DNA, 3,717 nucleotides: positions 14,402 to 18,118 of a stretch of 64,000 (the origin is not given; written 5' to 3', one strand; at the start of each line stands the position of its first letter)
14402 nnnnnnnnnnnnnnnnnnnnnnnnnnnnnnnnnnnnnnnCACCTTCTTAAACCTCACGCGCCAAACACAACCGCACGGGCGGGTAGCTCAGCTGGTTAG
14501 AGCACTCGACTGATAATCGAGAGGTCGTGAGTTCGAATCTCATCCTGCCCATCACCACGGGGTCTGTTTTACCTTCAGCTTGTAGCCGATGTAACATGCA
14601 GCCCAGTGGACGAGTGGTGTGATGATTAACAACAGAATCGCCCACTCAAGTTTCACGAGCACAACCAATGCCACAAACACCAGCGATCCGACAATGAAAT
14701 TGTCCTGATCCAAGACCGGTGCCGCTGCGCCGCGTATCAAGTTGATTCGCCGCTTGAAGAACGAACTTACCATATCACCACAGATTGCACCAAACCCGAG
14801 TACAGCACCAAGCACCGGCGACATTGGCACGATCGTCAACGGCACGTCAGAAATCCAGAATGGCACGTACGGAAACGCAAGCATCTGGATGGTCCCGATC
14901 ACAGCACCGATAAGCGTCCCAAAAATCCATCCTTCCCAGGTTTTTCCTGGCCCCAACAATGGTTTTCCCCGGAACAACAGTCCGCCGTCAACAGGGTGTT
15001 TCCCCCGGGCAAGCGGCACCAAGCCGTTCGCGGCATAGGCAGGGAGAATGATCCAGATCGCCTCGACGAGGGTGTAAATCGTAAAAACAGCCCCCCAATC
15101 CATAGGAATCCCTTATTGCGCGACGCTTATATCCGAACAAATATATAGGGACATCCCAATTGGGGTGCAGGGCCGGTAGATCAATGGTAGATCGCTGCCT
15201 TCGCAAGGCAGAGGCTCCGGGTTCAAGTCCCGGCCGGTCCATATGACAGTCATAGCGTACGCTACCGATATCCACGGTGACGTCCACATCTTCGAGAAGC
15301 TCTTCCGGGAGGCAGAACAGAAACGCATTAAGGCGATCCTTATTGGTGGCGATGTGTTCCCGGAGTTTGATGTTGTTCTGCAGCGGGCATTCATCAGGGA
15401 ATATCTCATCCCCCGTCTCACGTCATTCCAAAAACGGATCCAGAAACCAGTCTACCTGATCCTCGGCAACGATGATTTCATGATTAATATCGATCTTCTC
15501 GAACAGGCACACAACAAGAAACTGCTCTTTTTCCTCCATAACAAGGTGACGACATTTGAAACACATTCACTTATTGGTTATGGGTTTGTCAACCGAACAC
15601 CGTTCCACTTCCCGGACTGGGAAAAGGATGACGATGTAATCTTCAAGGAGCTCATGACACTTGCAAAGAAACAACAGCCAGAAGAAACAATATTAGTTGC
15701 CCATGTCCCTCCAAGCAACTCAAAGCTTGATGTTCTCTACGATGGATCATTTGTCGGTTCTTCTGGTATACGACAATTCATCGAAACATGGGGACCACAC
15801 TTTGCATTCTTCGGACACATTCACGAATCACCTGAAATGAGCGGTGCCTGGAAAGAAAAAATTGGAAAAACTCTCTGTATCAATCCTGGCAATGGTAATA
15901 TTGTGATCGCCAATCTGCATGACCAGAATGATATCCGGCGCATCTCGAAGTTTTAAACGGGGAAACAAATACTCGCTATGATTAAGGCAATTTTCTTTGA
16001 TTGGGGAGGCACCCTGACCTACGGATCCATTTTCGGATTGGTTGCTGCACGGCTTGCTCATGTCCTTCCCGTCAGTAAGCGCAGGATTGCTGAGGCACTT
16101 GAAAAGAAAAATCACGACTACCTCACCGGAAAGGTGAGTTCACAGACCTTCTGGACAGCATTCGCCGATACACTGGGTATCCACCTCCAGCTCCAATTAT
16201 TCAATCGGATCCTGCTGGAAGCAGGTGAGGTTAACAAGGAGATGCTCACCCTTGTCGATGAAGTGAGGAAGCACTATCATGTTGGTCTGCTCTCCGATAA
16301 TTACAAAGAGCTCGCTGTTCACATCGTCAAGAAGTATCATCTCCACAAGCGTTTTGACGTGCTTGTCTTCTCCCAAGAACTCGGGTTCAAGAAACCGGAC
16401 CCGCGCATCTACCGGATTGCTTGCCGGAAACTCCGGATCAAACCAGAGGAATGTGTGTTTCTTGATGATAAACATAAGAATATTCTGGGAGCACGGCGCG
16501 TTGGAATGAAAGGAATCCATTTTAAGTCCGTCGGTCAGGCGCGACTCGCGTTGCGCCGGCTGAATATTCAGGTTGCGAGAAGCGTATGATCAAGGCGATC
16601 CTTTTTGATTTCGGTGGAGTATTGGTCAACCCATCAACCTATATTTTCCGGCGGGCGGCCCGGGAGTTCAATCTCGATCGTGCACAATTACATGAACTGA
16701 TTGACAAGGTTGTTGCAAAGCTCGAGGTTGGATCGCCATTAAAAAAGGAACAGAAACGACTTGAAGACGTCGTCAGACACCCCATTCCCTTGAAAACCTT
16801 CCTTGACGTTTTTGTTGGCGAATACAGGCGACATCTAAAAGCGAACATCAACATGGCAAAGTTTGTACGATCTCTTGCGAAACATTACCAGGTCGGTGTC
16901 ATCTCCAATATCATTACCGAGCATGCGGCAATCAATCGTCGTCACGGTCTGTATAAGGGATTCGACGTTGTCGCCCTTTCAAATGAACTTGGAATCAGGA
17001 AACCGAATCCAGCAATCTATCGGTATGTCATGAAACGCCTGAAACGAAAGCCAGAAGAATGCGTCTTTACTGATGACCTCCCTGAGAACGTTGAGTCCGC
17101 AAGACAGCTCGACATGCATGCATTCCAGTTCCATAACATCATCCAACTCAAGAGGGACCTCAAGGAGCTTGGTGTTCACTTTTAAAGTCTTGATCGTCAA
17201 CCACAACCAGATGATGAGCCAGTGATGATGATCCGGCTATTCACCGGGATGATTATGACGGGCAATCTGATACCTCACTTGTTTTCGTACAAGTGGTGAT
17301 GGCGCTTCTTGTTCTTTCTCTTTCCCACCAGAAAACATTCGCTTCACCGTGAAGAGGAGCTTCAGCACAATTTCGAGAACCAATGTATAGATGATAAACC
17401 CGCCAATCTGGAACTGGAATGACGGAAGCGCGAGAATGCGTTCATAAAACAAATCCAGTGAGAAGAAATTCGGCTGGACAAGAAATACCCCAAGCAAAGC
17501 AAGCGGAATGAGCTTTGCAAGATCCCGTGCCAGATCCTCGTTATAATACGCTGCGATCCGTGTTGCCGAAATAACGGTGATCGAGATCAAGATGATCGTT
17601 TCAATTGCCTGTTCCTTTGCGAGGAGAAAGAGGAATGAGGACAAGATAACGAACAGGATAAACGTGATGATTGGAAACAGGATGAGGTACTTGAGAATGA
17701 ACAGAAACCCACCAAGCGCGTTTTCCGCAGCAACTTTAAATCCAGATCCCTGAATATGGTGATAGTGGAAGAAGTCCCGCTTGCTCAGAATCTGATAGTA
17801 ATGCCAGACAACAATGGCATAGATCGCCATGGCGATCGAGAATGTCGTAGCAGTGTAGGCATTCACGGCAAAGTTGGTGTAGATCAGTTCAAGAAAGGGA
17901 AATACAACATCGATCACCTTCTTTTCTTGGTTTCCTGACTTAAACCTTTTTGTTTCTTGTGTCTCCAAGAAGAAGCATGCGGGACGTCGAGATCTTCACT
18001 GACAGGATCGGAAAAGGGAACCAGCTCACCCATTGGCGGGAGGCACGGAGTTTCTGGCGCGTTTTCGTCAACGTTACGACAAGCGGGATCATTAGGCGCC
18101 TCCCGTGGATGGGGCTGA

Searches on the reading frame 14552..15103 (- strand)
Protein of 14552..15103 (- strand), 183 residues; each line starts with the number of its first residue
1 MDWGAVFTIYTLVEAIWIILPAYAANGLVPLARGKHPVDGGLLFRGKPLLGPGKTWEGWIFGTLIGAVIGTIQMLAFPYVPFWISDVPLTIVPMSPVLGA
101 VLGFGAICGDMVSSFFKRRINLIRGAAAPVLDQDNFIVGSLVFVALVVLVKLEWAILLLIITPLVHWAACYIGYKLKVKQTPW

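Call 87: search_protein_families(library=pfam, proteins=[window:14552-15103:-], max_evalue=0.001)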
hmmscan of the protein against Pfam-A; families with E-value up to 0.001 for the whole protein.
window:14552-15103:- (183 aa): 2 families
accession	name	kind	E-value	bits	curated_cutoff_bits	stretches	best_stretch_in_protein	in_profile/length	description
PF01864.22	CarS-like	-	3.8e-39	134.9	22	1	12-183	5-175/175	CDP-archaeol synthase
PF01148.25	CTP_transf_1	-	4.2e-09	37.1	24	1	48-120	164-228/264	Cytidylyltransferase family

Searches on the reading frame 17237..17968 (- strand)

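Call 15: search_protein_families(library=pfam, proteins=[window:17237-17968:-], max_evalue=0.01)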
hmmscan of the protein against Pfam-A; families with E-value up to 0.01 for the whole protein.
window:17237-17968:- (243 aa): 0 families

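Call 20: search_protein_families(library=ncbifam, proteins=[window:17237-17968:-], max_evalue=0.1)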
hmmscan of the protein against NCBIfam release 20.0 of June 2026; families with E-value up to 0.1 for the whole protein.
window:17237-17968:- (243 aa): 1 family
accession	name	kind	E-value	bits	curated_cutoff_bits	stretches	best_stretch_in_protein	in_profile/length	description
NF008190.0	PRK10943.1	subfamily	0.099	12.6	137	0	62-83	26-47/69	cold shock-like protein CspC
